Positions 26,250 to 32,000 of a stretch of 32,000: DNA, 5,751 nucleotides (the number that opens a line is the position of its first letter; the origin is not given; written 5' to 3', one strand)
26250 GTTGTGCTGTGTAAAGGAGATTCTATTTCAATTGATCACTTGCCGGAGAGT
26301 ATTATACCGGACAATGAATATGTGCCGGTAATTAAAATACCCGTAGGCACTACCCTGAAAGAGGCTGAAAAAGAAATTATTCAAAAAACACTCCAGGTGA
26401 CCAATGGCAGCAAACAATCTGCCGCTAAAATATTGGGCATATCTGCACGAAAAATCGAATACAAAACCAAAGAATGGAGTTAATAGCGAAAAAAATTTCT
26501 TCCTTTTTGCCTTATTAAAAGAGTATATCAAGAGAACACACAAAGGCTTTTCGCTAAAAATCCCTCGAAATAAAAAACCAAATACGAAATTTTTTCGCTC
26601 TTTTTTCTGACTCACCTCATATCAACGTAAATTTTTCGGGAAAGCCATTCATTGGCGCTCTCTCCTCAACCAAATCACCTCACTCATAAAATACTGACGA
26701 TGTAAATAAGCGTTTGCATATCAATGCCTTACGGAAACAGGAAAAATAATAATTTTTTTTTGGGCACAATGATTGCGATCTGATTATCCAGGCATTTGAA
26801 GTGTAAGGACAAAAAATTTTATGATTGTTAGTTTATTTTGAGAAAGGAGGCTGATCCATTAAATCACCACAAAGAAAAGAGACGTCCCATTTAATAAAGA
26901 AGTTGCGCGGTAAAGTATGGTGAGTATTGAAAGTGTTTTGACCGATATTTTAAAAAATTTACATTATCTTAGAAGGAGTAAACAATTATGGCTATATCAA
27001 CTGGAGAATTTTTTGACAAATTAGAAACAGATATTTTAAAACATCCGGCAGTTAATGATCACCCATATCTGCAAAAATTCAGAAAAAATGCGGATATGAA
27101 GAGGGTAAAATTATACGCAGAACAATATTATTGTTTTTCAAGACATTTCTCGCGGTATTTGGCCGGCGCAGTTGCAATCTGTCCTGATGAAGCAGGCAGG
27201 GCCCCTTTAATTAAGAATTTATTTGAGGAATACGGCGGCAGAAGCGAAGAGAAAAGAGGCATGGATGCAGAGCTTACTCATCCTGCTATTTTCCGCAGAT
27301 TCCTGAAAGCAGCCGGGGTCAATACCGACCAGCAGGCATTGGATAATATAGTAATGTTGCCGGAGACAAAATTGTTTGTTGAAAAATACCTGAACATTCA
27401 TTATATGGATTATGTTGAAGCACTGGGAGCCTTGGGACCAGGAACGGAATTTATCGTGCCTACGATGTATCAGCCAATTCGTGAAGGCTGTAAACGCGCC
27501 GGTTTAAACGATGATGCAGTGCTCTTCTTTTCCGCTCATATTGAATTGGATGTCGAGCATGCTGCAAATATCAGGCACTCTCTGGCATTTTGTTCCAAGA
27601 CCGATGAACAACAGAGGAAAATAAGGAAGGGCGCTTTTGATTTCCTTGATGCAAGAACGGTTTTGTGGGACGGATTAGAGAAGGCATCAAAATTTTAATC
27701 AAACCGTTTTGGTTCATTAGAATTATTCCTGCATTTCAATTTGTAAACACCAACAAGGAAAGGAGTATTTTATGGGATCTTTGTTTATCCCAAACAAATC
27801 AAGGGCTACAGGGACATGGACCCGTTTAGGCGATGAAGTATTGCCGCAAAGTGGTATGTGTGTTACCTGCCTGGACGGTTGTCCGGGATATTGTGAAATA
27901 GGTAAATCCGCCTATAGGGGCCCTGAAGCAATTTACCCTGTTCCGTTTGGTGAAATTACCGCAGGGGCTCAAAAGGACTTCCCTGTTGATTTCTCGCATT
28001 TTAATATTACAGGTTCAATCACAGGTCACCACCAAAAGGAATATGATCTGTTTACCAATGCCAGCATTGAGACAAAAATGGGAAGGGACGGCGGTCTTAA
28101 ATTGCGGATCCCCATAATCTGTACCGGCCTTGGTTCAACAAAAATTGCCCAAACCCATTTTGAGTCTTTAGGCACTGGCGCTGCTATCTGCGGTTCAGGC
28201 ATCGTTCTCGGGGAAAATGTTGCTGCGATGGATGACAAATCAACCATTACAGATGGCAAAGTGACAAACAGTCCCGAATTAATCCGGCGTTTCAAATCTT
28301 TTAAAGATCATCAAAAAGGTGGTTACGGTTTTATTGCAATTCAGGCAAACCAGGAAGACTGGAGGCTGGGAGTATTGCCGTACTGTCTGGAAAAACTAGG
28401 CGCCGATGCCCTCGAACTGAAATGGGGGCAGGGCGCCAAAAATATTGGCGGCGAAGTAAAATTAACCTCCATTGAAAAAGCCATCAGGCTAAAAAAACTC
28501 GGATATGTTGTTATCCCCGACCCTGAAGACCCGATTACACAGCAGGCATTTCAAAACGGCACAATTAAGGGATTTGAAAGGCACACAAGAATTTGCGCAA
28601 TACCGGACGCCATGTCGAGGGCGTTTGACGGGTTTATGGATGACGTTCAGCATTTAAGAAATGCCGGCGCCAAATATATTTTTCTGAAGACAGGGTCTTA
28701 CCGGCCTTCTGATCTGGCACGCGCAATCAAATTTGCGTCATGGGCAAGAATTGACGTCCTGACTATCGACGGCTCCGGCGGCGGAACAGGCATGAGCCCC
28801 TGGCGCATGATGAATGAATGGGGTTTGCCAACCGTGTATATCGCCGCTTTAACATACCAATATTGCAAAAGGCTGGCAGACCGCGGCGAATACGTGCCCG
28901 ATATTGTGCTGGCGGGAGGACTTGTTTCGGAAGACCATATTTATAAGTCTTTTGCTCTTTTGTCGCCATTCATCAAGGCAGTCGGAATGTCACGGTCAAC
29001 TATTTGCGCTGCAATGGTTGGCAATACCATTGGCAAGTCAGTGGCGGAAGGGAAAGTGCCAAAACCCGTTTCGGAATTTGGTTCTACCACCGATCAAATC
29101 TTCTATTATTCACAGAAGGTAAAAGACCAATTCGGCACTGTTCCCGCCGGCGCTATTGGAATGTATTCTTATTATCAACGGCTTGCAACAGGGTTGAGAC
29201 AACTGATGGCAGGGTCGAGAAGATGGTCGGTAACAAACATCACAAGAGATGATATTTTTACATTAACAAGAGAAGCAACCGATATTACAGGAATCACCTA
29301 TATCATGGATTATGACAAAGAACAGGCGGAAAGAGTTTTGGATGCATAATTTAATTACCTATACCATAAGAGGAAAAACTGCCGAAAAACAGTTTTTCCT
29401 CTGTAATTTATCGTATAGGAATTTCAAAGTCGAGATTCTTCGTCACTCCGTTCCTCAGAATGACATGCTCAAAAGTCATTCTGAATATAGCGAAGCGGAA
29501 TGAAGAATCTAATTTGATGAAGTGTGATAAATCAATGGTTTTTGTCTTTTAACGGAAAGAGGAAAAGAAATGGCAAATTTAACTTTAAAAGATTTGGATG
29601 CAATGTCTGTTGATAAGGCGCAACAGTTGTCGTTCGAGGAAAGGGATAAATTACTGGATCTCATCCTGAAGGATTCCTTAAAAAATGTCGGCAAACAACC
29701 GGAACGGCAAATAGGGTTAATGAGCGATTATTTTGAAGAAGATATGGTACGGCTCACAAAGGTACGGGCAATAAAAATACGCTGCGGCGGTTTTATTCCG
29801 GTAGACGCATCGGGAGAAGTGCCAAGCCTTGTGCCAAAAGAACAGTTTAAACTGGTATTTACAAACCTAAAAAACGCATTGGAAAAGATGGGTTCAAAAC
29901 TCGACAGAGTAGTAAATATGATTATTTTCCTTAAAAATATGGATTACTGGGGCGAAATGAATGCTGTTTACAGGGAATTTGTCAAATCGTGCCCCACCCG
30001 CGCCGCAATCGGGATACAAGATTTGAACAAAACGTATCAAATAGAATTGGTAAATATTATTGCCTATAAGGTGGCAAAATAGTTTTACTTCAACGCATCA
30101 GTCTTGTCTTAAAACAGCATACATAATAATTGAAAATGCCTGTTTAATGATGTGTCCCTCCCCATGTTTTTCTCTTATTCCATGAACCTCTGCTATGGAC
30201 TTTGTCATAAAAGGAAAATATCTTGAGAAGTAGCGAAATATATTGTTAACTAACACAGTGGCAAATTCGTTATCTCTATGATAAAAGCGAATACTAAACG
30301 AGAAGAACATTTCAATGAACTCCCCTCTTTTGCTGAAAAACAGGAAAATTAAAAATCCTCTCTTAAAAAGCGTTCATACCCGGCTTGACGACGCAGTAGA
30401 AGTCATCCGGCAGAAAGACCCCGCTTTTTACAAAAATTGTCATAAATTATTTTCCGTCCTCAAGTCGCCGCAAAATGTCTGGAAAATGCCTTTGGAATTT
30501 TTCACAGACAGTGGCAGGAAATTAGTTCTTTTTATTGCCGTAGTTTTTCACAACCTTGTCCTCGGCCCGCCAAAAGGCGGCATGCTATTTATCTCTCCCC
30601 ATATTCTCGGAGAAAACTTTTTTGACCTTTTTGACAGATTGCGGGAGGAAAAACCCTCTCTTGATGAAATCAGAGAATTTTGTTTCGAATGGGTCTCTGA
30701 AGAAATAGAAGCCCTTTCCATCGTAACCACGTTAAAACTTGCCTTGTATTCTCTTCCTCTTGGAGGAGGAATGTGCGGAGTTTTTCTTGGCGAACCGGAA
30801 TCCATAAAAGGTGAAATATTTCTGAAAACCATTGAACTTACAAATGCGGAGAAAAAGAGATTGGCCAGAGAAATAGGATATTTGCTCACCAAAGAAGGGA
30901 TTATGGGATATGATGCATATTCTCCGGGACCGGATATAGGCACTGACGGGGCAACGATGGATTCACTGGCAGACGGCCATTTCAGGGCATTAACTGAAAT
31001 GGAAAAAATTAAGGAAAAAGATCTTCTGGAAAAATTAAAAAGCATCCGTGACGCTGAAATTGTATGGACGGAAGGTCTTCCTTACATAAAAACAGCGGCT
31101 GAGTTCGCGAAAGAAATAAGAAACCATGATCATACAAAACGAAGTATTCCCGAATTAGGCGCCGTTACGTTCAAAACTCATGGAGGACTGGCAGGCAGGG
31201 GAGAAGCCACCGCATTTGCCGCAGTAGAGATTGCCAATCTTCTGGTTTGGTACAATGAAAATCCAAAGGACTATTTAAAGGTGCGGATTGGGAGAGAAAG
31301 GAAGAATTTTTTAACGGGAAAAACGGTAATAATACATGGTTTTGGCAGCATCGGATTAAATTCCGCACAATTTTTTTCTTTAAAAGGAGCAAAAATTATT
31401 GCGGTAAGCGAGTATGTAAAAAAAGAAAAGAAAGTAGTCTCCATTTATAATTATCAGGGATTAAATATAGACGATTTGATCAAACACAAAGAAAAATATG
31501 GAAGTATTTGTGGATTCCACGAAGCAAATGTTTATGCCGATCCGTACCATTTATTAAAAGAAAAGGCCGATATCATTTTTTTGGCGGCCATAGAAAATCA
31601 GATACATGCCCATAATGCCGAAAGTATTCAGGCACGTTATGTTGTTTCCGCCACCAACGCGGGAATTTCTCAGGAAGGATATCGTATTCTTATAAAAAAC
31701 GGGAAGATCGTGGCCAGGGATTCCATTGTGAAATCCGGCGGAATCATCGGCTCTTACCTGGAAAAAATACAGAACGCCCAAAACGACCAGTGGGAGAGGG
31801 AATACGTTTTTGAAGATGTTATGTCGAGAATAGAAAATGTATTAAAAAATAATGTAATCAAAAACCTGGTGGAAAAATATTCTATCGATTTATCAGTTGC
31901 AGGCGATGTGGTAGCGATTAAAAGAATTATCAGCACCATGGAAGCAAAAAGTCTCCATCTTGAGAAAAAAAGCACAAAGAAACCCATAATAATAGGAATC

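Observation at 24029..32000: Two-component/sigma-54-controlled cluster of atypical amino/imino-acid enzymes (best candidate for an undescribed system)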

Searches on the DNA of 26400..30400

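Call 79: search_rna_families(source=window, start=26400, end=30400, threshold=evalue, max_evalue=1)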
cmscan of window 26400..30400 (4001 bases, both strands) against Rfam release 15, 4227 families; matches with E-value up to 1: 0.
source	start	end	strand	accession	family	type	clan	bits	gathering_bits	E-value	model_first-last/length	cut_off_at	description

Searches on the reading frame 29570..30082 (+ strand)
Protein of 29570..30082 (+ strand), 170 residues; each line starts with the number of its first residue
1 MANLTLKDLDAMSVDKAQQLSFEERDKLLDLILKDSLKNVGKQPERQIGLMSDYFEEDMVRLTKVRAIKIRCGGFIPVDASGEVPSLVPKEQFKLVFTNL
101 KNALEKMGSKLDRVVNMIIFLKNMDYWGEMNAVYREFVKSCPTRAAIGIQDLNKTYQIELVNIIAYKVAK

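Call 5: search_protein_families(library=pfam, proteins=[window:29570-30082:+], max_evalue=0.01)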
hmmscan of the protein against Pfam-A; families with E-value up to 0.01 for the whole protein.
window:29570-30082:+ (170 aa): 1 family
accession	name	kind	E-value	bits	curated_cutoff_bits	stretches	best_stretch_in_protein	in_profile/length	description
PF01042.26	Ribonuc_L-PSP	-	3.1e-19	69.6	27.3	1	72-165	23-119/121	Endoribonuclease L-PSP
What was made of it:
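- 29570..30082 (+): RidA-family protein with a ~70-aa N-terminal extension; a clade-specific neighbour. PF01042 on residues 72-165 (call 5).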

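Call 6: search_protein_families(library=ncbifam, proteins=[window:29570-30082:+], max_evalue=0.01)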
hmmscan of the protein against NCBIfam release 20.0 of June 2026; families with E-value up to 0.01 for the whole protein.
window:29570-30082:+ (170 aa): 3 families
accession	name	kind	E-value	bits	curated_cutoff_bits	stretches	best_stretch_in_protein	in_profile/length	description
TIGR00004.1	TIGR00004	subfamily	2.7e-15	56.7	106.25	1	73-164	29-123/125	Rid family detoxifying hydrolase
NF008490.0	PRK11401.1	equivalog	2.4e-06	27.5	222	1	73-163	30-124/129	enamine/imine deaminase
TIGR03610.1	RutC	equivalog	0.0004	20.5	169.1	1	73-153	31-113/127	pyrimidine utilization protein C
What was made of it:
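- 29570..30082 (+): TIGR00004 scores 57 against a cut-off of 106 (call 6).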

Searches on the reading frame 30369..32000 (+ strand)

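Call 5: search_protein_families(library=pfam, proteins=[window:30369-32000:+], max_evalue=0.01)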
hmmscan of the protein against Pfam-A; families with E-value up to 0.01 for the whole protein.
window:30369-32000:+ (544 aa): 4 families
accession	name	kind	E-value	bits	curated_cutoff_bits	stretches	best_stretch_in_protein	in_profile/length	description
PF00208.27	ELFV_dehydrog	-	2.7e-35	122.6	23.4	1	309-526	28-239/241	Glutamate/Leucine/Phenylalanine/Valine dehydrogenase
PF02812.23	ELFV_dehydrog_N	-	1.3e-08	35.1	25.3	1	110-202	47-125/129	Glu/Leu/Phe/Val dehydrogenase, dimerisation domain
PF02826.25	2-Hacid_dh_C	-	1.4e-05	25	25.1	1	312-371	31-89/178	D-isomer specific 2-hydroxyacid dehydrogenase, NAD binding domain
PF00670.27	AdoHcyase_NAD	-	0.0066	17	27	0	307-439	13-145/162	S-adenosyl-L-homocysteine hydrolase, NAD binding domain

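Call 6: search_protein_families(library=ncbifam, proteins=[window:30369-32000:+], max_evalue=0.01)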
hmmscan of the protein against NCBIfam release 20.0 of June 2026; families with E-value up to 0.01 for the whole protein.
window:30369-32000:+ (544 aa): 8 families
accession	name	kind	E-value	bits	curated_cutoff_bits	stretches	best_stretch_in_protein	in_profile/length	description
NF040817.1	GdhA_Arch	equivalog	5.8e-37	127.9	750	1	258-527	166-414/419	glutamate dehydrogenase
NF041398.1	GluDhGdhB_Halo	equivalog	2.6e-34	118.8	620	2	314-529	204-408/410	glutamate dehydrogenase GdhB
NF006929.0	PRK09414.1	equivalog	2.7e-16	59.6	536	1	308-527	223-442/445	NADP-specific glutamate dehydrogenase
NF010633.0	PRK14030.1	subfamily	4.4e-12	45.8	743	1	312-524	223-439/445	glutamate dehydrogenase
NF010634.0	PRK14031.1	equivalog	4e-09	35.5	822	1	306-507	217-421/444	NADP-specific glutamate dehydrogenase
NF035922.1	Trp_DH_ScyB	equivalog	0.00012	21.2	600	0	375-485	202-313/346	tryptophan dehydrogenase ScyB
NF041097.1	keto_inos_dh_IolM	equivalog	0.0024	16.6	450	1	312-355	202-245/389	scyllo-inosose 3-dehydrogenase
TIGR03989.1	Rxyl_3153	subfamily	0.0084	15.4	440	0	316-351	186-221/370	NDMA-dependent alcohol dehydrogenase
